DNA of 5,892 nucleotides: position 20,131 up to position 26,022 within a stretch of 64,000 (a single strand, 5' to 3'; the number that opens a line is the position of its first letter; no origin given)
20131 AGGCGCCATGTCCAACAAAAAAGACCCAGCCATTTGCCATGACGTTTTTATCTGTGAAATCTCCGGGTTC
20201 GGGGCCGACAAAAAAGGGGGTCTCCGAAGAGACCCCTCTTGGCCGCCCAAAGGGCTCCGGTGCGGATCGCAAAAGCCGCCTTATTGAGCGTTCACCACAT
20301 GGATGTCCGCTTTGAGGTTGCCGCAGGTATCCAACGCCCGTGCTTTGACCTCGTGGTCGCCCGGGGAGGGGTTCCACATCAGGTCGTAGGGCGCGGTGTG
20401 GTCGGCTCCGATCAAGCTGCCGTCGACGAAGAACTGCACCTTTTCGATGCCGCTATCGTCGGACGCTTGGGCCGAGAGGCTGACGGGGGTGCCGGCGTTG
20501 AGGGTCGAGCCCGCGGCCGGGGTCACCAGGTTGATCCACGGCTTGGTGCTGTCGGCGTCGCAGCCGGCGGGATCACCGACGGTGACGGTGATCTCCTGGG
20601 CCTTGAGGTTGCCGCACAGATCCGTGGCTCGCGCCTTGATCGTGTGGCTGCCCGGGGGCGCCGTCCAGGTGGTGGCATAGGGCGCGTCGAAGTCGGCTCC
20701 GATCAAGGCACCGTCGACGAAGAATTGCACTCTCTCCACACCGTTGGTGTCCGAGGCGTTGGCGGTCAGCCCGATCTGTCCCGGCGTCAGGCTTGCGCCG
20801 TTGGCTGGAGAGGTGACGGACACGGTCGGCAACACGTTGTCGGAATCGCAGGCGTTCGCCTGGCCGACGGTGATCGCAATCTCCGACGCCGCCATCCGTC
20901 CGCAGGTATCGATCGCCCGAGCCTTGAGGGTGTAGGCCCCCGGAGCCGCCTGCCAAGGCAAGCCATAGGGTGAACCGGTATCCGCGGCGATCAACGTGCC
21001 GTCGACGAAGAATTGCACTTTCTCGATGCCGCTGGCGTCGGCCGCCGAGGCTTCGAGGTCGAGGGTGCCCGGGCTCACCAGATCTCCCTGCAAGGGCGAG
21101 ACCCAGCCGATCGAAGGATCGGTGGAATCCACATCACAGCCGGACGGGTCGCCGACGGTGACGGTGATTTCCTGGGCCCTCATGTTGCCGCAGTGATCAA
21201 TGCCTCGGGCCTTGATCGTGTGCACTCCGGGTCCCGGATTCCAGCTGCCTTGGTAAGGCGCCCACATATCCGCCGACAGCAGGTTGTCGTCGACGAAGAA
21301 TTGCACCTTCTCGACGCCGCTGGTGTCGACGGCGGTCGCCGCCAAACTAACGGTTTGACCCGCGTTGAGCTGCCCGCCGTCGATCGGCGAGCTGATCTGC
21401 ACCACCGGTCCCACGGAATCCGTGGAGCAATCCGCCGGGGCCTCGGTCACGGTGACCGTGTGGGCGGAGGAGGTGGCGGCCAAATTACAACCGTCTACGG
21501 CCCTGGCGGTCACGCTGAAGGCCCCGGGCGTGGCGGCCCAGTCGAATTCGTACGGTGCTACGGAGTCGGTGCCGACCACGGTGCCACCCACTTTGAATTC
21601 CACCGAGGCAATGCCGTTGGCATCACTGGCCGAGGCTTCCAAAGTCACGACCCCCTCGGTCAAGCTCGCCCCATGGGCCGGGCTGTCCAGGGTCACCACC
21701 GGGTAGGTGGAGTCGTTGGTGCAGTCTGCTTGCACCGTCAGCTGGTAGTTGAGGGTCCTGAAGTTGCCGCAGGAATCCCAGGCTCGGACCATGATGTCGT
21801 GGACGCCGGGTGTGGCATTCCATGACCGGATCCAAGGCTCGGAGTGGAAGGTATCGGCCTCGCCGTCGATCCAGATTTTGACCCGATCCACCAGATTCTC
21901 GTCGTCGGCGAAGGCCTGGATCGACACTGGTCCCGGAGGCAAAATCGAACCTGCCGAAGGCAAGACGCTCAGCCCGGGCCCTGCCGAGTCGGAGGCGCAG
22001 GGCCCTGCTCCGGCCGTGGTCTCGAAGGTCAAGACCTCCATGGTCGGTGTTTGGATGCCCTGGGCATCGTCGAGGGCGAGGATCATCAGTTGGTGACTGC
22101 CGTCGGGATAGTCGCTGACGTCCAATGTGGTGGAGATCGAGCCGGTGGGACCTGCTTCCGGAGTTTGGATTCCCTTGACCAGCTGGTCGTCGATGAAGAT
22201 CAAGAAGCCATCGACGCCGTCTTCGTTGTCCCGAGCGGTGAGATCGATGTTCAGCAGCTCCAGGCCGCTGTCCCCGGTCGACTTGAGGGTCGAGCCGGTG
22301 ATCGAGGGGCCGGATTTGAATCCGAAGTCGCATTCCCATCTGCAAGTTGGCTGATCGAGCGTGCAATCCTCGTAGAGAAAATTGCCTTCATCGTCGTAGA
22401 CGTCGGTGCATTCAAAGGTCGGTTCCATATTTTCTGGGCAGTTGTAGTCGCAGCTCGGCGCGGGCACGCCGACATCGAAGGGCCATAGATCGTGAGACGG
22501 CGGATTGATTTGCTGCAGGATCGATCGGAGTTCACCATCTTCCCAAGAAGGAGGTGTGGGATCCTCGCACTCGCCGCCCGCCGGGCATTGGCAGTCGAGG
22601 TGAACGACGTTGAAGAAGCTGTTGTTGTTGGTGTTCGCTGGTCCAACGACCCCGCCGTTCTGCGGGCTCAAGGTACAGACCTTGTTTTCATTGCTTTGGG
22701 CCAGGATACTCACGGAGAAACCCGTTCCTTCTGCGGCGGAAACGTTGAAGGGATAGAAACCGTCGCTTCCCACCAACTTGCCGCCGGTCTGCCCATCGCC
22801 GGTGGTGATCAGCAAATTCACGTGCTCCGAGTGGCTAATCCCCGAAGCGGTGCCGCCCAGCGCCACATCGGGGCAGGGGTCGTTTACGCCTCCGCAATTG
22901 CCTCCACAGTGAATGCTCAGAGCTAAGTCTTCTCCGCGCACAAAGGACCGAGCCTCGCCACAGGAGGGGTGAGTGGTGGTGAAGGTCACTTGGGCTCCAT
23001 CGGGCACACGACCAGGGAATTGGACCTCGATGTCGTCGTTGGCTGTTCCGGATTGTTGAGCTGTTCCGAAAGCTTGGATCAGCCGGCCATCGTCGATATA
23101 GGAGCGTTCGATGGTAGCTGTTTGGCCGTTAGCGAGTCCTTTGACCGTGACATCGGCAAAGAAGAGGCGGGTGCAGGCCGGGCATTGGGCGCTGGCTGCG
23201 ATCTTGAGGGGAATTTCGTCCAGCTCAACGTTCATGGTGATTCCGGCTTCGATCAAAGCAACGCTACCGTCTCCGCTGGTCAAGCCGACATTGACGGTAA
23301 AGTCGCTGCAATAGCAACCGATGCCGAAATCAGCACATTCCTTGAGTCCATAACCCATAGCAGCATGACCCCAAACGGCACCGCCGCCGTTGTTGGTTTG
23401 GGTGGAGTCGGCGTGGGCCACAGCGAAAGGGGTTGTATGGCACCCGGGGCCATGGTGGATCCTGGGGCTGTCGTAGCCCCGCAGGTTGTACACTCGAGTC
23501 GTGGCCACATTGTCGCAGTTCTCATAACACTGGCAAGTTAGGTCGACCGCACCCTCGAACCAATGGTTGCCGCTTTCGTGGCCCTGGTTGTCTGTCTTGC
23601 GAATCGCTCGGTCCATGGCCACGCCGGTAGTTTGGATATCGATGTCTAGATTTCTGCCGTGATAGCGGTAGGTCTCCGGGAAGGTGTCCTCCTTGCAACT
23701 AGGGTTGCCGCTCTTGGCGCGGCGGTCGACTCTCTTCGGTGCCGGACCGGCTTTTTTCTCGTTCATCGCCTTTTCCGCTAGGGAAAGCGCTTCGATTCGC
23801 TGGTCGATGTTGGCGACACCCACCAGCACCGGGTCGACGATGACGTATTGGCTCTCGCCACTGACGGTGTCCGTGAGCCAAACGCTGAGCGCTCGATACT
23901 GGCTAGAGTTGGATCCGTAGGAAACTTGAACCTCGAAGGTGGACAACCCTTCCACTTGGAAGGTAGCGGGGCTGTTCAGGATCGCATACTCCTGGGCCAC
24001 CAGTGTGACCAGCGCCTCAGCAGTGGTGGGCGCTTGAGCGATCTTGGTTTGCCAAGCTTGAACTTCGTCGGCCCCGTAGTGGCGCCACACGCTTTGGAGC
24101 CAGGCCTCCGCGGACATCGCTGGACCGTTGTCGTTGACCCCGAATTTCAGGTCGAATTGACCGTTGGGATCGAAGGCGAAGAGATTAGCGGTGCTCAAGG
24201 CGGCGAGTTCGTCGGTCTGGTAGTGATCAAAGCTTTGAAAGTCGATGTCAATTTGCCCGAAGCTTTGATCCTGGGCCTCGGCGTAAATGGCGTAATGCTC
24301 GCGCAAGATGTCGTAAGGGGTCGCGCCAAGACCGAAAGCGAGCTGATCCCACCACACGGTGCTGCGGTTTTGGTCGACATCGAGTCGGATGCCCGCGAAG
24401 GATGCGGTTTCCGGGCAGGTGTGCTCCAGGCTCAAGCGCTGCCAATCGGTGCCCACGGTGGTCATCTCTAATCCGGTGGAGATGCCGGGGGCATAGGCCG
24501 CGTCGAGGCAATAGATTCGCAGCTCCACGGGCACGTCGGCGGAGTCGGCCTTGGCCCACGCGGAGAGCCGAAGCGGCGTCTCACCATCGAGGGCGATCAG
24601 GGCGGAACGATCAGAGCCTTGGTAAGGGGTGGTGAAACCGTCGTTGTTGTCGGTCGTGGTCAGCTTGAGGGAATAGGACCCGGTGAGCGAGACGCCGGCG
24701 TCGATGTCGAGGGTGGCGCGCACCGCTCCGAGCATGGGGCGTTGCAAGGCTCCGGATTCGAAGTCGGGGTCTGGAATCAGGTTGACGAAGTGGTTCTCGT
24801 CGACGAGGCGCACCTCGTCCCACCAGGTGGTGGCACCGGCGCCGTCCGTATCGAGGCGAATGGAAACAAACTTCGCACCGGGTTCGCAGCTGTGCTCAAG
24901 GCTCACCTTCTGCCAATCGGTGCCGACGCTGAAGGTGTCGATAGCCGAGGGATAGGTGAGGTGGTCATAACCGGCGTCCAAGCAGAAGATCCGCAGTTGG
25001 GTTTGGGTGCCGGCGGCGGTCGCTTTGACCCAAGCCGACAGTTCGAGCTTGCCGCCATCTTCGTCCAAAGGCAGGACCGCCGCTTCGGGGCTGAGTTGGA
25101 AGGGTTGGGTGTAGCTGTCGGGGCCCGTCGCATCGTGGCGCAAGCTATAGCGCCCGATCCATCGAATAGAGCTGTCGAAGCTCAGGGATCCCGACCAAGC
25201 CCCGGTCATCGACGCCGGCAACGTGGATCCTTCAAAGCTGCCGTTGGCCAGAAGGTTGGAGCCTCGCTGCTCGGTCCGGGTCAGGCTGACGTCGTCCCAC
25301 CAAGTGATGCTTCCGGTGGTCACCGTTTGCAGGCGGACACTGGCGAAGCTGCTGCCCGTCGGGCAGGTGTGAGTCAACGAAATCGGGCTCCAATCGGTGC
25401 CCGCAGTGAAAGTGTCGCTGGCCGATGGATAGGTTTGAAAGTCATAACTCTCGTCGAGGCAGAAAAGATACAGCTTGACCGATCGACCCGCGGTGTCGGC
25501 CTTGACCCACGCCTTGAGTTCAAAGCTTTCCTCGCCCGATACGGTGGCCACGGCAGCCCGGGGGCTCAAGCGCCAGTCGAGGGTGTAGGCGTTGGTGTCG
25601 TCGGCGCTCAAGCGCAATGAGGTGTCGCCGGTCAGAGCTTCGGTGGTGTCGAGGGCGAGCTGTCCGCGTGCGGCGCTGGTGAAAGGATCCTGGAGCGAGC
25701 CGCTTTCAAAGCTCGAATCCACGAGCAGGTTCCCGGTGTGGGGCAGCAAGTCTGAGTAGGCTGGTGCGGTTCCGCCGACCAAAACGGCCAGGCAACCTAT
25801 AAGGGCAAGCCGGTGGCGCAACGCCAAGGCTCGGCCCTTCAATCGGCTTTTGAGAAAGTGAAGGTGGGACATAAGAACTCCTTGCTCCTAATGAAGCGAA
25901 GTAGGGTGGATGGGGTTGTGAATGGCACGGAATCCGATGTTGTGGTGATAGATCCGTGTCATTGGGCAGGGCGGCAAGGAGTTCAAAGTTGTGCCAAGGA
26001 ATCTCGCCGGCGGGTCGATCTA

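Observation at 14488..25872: Tandem giant paralogs whose 3' 1743 bp are 100% identical while the 5' ~3.9 kb have diverged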

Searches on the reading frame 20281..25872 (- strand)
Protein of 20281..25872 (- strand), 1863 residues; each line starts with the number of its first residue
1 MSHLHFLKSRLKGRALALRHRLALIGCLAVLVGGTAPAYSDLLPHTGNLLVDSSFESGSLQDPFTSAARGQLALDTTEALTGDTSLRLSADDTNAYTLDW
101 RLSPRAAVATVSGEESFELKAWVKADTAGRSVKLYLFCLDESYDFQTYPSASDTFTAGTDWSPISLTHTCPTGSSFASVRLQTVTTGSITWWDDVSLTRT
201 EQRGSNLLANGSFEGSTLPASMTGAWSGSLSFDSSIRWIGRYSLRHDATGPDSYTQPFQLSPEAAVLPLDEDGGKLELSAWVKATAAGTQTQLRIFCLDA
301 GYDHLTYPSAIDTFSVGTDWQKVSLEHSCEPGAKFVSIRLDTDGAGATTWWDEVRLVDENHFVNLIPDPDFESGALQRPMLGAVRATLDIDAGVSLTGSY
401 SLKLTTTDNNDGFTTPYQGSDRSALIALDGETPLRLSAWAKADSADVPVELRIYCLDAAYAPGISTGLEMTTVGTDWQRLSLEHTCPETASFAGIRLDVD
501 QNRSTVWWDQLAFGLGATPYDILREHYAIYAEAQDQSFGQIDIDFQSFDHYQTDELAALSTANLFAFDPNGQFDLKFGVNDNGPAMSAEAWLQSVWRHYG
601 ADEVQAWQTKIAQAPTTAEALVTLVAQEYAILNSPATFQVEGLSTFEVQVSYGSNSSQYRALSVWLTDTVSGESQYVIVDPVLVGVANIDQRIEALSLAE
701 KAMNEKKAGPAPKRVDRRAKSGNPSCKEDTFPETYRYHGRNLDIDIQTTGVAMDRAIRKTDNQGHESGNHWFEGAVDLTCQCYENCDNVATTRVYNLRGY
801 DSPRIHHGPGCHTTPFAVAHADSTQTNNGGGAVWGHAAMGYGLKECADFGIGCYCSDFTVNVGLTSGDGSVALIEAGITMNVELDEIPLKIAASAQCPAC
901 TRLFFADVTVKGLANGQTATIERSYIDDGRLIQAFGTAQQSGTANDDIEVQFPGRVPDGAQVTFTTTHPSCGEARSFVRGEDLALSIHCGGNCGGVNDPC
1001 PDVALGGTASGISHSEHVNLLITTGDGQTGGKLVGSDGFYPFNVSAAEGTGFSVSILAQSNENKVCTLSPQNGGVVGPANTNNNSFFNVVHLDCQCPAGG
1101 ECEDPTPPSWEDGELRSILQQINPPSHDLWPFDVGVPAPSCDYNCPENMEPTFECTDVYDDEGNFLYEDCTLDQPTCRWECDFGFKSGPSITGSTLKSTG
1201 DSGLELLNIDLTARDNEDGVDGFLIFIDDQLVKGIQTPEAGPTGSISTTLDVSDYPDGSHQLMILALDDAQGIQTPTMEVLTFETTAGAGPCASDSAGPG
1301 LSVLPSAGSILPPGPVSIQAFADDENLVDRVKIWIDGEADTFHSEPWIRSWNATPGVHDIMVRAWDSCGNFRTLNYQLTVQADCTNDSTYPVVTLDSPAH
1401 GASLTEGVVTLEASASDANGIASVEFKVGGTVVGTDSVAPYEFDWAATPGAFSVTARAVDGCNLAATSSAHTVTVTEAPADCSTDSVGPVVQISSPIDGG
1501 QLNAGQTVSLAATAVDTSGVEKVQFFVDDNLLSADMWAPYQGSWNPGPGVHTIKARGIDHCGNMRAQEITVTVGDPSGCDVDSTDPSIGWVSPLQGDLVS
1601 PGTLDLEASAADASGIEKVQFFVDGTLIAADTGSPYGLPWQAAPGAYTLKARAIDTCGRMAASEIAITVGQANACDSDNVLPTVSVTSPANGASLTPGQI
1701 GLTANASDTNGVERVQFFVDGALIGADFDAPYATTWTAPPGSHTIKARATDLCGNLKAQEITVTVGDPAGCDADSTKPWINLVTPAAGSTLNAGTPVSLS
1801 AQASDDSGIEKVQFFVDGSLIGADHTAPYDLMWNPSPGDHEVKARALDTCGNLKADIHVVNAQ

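Call 5: search_protein_families(library=pfam, proteins=[window:20281-25872:-], max_evalue=0.01)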
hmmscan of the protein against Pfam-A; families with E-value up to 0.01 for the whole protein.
window:20281-25872:- (1863 aa): 6 families
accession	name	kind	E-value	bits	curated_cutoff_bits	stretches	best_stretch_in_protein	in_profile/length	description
PF17957.7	Big_7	-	9.5e-100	327.8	24.1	6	1682-1747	1-70/70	Bacterial Ig domain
PF02018.23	CBM_4_9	-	1.7e-08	35.3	25.9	0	48-182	2-130/136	Carbohydrate binding domain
PF00801.26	PKD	-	3e-06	27.6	23.5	0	1786-1860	6-79/80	PKD domain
PF19077.6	Big_13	-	4.1e-05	24.4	27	0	1740-1765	74-100/102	Bacterial Ig-like domain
PF14041.11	Lipoprotein_21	-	7.7e-05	23.2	25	0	1694-1735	8-47/87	LppP/LprE lipoprotein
PF15418.12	DUF4625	-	0.00017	22.3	27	0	1773-1813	9-53/131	Domain of unknown function (DUF4625)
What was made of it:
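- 20281..25872 (-): Gene B. It encodes a 1863-aa paralog with the same architecture, directly upstream of A. Pfam hits are in call 5.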

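Call 8: find_encoding_contigs(protein=window:20281-25872:-, flank=10000, max_places=6)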
Protein window:20281-25872:- (1863 aa): no gene with exactly this product is on record in the collection.

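Call 10: find_homologous_proteins(query=window:20284-25872:-, max_evalue=1e-10)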
Query window:20284-25872:- (1863 aa): 10 proteins with E <= 1e-10 among 8000 candidates.
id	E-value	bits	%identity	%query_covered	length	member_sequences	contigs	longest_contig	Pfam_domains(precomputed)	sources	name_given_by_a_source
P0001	0.0e+0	4319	100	100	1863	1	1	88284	PF00801.27,PF17957.8,PF02018.24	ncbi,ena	-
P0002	0.0e+0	3038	72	99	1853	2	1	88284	PF00801.27,PF17957.8,PF02018.24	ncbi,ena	-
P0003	0.0e+0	2917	68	99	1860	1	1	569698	PF15418.13,PF00801.27,PF17957.8,PF19077.7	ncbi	-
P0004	5.2e-157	543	50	27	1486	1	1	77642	PF00150.25,PF17957.8,PF02018.24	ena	-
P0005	2.6e-110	388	41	26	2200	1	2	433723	PF05593.20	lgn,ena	-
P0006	2.9e-21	93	41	8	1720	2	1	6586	PF13385.14,PF16158.12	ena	-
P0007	7.4e-21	91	38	8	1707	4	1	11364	PF07495.20,PF07081.19,PF00801.27,PF17957.8,PF13091.13,PF00149.34,PF16656.12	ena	-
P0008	1.6e-18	84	30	15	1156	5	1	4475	PF17957.8,PF18962.8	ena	-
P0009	7.4e-14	68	27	24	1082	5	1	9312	PF17957.8,PF04122.18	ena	-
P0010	1.6e-13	67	43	5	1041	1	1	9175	PF07495.20,PF07081.19,PF00801.27,PF17957.8,PF13091.13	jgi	jgi:phosphatidylserine/phosphatidylglycerophosphate/cardiolipin synthase-like enzyme/regulation of e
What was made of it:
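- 20281..25872 (-): The product equals P0001 (call 10).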

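Call 11: find_encoding_contigs(protein=P0003, flank=10000, max_places=4)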
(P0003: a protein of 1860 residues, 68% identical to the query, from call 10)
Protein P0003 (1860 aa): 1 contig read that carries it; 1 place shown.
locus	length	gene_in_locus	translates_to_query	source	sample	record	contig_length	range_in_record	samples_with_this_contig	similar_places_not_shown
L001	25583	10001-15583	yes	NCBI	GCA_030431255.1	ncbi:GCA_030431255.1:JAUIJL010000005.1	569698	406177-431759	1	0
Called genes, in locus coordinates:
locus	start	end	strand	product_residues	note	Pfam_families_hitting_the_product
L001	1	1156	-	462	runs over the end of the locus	-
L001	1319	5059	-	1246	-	PF00069:Pkinase, PF07714:PK_Tyr_Ser-Thr, PF01637:ATPase_2 (faint), PF13191:AAA_16, PF13401:AAA_22 (weak)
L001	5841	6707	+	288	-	PF03544:TonB_C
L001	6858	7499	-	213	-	PF00034:Cytochrom_C (faint)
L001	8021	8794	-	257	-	PF05988:DUF899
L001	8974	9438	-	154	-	PF08327:AHSA1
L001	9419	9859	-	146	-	PF01022:HTH_5, PF01047:MarR (weak), PF12802:MarR_2, PF12840:HTH_20, PF13412:HTH_24 (weak)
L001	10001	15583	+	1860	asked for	PF00801:PKD (faint), PF19077:Big_13 (faint), PF15418:DUF4625 (faint), PF17957:Big_7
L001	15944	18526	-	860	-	PF07715:Plug, PF00593:TonB_dep_Rec_b-barrel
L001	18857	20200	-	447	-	PF22842:Pel9A-like_beta_helix, PF05048:NosD, PF13229:Beta_helix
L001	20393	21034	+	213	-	PF00440:TetR_N, PF16925:TetR_C_13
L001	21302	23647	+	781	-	PF03176:MMPL, PF00873:ACR_tran (faint), PF12349:Sterol-sensing (faint), PF03176:MMPL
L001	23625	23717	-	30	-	-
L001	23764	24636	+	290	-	PF07044:DUF1329 (weak), PF17131:TP_0789-like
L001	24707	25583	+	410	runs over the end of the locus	-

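Call 12: find_encoding_contigs(protein=P0001, flank=10000, max_places=4)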
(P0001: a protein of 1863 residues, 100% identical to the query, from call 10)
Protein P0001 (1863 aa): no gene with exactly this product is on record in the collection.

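Call 18: list_cluster_members(proteins=[P0001, P0002, P0003])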
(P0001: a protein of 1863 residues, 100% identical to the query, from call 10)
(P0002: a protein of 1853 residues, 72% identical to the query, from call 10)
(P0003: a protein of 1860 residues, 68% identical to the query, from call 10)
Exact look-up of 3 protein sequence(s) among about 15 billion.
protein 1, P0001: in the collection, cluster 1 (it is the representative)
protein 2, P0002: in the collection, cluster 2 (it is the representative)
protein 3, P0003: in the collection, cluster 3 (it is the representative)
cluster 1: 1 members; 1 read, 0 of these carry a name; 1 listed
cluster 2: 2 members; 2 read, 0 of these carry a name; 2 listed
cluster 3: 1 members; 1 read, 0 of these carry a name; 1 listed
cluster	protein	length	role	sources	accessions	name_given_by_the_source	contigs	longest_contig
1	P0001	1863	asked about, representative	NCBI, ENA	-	-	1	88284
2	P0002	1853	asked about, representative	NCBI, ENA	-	-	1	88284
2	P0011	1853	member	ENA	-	-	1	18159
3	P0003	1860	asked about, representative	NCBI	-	-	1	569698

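Call 19: find_encoding_contigs(protein=P0011, flank=10000, max_places=6)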
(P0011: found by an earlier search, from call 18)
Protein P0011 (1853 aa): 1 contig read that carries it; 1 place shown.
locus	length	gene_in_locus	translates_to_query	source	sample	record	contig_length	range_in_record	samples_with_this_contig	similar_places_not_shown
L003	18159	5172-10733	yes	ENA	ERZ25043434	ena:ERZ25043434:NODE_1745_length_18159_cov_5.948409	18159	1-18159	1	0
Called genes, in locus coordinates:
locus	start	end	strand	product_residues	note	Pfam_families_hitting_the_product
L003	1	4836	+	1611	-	?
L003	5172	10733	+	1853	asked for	PF00801:PKD (faint), PF17957:Big_7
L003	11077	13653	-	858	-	PF07715:Plug, PF00593:TonB_dep_Rec_b-barrel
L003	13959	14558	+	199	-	PF00440:TetR_N, PF16925:TetR_C_13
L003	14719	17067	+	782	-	PF03176:MMPL, PF00873:ACR_tran (faint), PF12349:Sterol-sensing (weak), PF03176:MMPL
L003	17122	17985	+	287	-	PF07044:DUF1329 (weak), PF17131:TP_0789-like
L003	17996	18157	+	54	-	?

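Call 20: find_encoding_contigs(protein=P0002, flank=10000, max_places=6)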
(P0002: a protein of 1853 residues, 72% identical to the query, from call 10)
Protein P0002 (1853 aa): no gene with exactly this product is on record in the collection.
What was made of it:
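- Tried and rejected: Exact look-ups of the window's own proteins found no contig on record (calls 8, 12, 20).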

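Call 32: search_protein_families(library=ncbifam, proteins=[P0002, P0001], max_evalue=0.1)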
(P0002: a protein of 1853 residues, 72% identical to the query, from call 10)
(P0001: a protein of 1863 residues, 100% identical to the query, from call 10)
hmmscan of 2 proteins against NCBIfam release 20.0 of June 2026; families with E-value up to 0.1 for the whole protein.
P0002 (1853 aa): 5 families
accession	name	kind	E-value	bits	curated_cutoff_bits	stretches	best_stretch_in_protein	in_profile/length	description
NF047446.1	barrel_OmpL47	domain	3.7e-24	85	40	3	1496-1563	5-68/68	OmpL47-type beta-barrel domain-containing protein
NF047441.1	Lepto_OmpL47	equivalog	5.8e-15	55.8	250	3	1344-1561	111-320/336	multi-beta-barrel domain surface protein OmpL47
NF041611.1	exoglucan_CbhB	equivalog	3.2e-12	45.3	1950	3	1665-1845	699-877/997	exoglucanase CbhB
NF033707.1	T9SS_sortase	equivalog_domain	6.5e-06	24.1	420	0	1344-1373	962-991/1095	type IX secretion system sortase PorU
NF033675.1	NTTRR-F1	subfamily_domain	6e-05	23.2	70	0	43-180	3-137/155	NTTRR-F1 domain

P0001 (1863 aa): 5 families
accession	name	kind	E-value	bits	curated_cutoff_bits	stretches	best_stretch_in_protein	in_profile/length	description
NF047446.1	barrel_OmpL47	domain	3.1e-25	88.4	40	3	1506-1573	5-68/68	OmpL47-type beta-barrel domain-containing protein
NF047441.1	Lepto_OmpL47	equivalog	7.5e-15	55.4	250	3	1354-1571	111-320/336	multi-beta-barrel domain surface protein OmpL47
NF041611.1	exoglucan_CbhB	equivalog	3.9e-09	35.1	1950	3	1675-1855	699-877/997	exoglucanase CbhB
NF033707.1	T9SS_sortase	equivalog_domain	8.9e-06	23.6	420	0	1354-1383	962-991/1095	type IX secretion system sortase PorU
NF052434.1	Mep72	equivalog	6.2e-05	21.8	645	1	46-340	272-557/573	biofilm-associated metzincin protease Mep72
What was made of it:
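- On Big_7 bacterial Ig-like domain proteins (PF17957): There is also an OmpL47-type domain match in NCBIfam at 85-88 bits against a cutoff of 40 (call 32).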

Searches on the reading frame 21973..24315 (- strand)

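Call 31: search_protein_families(library=pfam, proteins=[window:21973-24315:-], max_evalue=5)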
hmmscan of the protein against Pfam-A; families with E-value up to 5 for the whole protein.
window:21973-24315:- (781 aa): 1 family
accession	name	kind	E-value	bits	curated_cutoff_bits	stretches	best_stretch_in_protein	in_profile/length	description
PF17957.7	Big_7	-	0.31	12.2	24.1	1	688-743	20-68/70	Bacterial Ig domain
